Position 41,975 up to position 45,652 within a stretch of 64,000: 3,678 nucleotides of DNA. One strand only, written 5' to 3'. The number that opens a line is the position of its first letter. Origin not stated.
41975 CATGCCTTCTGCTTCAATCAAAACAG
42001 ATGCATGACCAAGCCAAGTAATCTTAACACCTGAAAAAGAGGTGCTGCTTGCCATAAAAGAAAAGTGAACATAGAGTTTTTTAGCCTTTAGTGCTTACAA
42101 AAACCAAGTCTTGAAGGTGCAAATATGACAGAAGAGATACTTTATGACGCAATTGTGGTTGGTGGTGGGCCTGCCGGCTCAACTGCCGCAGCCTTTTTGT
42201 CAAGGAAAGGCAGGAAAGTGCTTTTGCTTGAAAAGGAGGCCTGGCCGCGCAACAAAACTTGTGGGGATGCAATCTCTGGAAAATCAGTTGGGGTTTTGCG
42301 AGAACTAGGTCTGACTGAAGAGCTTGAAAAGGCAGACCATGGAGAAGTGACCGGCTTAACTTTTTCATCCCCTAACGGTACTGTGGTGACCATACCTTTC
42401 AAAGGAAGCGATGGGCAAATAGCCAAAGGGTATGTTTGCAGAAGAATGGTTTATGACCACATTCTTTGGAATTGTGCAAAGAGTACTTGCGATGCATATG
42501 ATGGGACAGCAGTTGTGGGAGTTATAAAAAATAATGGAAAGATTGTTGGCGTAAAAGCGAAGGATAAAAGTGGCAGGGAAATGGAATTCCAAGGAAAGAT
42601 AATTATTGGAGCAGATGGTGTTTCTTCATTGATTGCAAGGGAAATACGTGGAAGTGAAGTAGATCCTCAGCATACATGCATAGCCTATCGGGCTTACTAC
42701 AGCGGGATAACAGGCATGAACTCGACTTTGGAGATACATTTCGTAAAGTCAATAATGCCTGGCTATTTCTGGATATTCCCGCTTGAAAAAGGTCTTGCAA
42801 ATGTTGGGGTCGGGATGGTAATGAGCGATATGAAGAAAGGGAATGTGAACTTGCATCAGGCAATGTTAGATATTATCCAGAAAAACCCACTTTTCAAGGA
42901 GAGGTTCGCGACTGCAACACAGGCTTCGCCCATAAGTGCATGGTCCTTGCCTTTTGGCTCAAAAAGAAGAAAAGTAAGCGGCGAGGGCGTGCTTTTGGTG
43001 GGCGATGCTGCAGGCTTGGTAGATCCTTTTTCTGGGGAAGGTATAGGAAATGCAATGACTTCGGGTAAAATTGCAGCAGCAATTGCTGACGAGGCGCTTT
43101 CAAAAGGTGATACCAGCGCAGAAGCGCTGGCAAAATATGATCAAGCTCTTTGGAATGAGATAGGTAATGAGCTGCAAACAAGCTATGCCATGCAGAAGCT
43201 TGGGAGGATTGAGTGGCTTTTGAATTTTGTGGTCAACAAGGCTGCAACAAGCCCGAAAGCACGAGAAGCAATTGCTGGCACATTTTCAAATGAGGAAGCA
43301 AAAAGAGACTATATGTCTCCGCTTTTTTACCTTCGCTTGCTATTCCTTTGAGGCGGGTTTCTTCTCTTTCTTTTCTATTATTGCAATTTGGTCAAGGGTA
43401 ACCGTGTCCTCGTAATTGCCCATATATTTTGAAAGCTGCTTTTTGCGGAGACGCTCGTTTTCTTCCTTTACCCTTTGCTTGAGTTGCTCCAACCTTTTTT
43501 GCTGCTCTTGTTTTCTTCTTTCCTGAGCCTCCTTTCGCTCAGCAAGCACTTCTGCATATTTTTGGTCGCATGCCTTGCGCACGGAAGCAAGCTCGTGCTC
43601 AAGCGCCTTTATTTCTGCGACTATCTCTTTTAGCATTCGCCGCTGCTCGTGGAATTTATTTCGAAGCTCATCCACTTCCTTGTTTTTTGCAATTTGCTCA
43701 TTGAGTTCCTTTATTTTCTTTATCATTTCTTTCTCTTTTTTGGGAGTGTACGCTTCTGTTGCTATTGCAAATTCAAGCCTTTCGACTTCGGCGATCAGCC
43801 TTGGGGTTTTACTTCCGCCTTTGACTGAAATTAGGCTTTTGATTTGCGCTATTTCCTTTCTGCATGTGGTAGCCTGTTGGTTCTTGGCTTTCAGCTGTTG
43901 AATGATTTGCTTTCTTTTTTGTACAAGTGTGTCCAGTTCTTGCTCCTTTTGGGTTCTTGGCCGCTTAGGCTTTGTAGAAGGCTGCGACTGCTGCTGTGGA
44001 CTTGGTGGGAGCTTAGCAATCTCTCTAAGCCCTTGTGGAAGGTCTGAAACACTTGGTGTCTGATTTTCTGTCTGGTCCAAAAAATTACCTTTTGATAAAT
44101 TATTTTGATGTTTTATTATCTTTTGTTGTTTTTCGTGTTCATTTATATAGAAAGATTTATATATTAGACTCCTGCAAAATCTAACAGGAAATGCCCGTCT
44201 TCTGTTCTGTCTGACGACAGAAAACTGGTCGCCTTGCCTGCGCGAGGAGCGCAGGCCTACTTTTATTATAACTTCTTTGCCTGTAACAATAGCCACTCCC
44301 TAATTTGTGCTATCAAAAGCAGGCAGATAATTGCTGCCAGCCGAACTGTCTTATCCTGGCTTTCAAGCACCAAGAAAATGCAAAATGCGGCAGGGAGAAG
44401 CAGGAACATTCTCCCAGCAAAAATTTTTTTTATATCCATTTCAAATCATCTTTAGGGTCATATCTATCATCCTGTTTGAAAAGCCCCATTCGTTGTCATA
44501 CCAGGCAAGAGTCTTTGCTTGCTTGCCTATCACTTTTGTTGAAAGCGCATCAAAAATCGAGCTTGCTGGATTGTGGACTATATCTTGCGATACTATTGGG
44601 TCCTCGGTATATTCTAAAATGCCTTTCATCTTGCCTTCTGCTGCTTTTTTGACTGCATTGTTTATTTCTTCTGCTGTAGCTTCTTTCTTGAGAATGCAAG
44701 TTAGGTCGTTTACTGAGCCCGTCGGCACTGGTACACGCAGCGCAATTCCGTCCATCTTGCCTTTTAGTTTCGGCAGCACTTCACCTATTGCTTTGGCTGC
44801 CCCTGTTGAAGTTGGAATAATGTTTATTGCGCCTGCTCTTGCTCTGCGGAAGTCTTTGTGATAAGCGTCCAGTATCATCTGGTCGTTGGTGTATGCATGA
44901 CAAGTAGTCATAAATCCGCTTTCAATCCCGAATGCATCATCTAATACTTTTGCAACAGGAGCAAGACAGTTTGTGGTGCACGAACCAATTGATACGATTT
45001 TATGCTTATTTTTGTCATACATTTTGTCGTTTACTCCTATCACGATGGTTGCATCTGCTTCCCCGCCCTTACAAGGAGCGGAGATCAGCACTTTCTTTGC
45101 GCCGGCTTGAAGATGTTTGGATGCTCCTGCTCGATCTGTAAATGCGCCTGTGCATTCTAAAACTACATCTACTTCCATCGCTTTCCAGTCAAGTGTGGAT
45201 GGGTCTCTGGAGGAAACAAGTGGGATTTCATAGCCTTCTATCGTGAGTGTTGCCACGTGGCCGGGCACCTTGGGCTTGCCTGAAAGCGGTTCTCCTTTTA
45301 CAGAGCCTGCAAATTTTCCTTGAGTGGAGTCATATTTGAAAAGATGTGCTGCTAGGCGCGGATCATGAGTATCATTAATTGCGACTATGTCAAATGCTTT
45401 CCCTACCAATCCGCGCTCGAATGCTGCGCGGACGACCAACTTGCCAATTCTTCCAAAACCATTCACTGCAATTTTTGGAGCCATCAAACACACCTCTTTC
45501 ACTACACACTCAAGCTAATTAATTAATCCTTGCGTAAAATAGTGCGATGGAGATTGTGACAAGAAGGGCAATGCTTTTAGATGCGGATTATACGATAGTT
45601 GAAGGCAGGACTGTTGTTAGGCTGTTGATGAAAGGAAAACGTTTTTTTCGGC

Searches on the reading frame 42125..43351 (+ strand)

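Call 18: search_protein_families(library=pfam, proteins=[window:42125-43351:+], max_evalue=0.001)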
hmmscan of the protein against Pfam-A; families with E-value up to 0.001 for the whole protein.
window:42125-43351:+ (408 aa): 13 families
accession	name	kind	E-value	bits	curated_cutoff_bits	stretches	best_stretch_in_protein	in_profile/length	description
PF01494.25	FAD_binding_3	-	6.6e-23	81.9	22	1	8-339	3-335/349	FAD binding domain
PF04820.20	Trp_halogenase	-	6.1e-13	48.9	21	2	99-341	149-370/458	Tryptophan halogenase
PF12831.13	FAD_oxidored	-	6.1e-10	39.4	27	1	8-171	1-151/416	FAD dependent oxidoreductase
PF22578.2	GGR_cat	-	3.8e-09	36.8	27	1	186-254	4-71/88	Geranylgeranyl reductase catalytic domain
PF01266.30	DAO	-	1.1e-08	35.5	27.9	1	8-42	1-35/353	FAD dependent oxidoreductase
PF00890.30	FAD_binding_2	-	5.3e-08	32.9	20.4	1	8-39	1-32/414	FAD binding domain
PF13450.12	NAD_binding_8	-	1.5e-07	32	21.9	1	11-38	1-28/68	NAD(P)-binding Rossmann-like domain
PF07992.20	Pyr_redox_2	-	6.1e-07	29.6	26.1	1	7-165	1-108/291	Pyridine nucleotide-disulphide oxidoreductase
PF01134.28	GIDA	-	3.7e-06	26.7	22.1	1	8-59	1-53/391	Glucose inhibited division protein A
PF03486.20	HI0933_like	-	4.8e-06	26.6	50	1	8-44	2-38/244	HI0933-like protein Rossmann domain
PF05834.18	Lycopene_cycl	-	8.1e-05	22.3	23.4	0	8-45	1-43/380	Lycopene cyclase protein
PF00070.33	Pyr_redox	-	0.00038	21.3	22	1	9-63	2-55/82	Pyridine nucleotide-disulphide oxidoreductase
PF01946.23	Thi4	-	0.0009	19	26.2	0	7-38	18-50/235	Thi4 family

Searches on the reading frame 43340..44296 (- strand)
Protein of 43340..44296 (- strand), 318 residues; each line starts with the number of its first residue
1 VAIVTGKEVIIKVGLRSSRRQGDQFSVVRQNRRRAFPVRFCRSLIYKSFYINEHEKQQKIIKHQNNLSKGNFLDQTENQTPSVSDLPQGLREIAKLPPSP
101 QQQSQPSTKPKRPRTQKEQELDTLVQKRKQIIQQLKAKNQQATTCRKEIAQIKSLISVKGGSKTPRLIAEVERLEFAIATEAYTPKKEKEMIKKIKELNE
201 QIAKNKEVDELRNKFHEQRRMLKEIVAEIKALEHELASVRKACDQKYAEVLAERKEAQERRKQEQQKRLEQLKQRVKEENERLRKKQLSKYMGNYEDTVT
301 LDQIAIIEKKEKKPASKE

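Call 18: search_protein_families(library=pfam, proteins=[window:43340-44296:-], max_evalue=0.001)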
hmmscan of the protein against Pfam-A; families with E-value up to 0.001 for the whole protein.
window:43340-44296:- (318 aa): 0 families

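Call 46: search_protein_families(library=pfam, proteins=[window:43340-44296:-], max_evalue=5)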
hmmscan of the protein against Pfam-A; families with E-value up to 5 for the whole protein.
window:43340-44296:- (318 aa): 4 families
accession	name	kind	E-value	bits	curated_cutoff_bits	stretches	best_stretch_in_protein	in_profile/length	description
PF23435.1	DUF7121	-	0.005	16.7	29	1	115-263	80-225/307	Family of unknown function (DUF7121)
PF22638.1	FlgK_D1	-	0.34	10.9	28.6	2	190-222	80-112/233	Flagellar hook-associated protein FlgK helical domain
PF23991.1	DUF7310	-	2.6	9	40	1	194-242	18-66/83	Coiled-coil region of unknown function (DUF7310)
PF05929.16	Phage_GPO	-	3.8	7.5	33.6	1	174-296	159-262/268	Phage capsid scaffolding protein (GPO) serine peptidase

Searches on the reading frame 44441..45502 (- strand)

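Call 18: search_protein_families(library=pfam, proteins=[window:44441-45502:-], max_evalue=0.001)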
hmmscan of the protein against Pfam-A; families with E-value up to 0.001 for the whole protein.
window:44441-45502:- (353 aa): 2 families
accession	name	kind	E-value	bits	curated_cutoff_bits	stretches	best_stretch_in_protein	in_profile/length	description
PF02800.25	Gp_dh_C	-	1.9e-66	223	24.4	1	180-335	1-158/158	Glyceraldehyde 3-phosphate dehydrogenase, C-terminal domain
PF00044.30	Gp_dh_N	-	2e-29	102.3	31.7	1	10-123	2-100/101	Glyceraldehyde 3-phosphate dehydrogenase, NAD binding domain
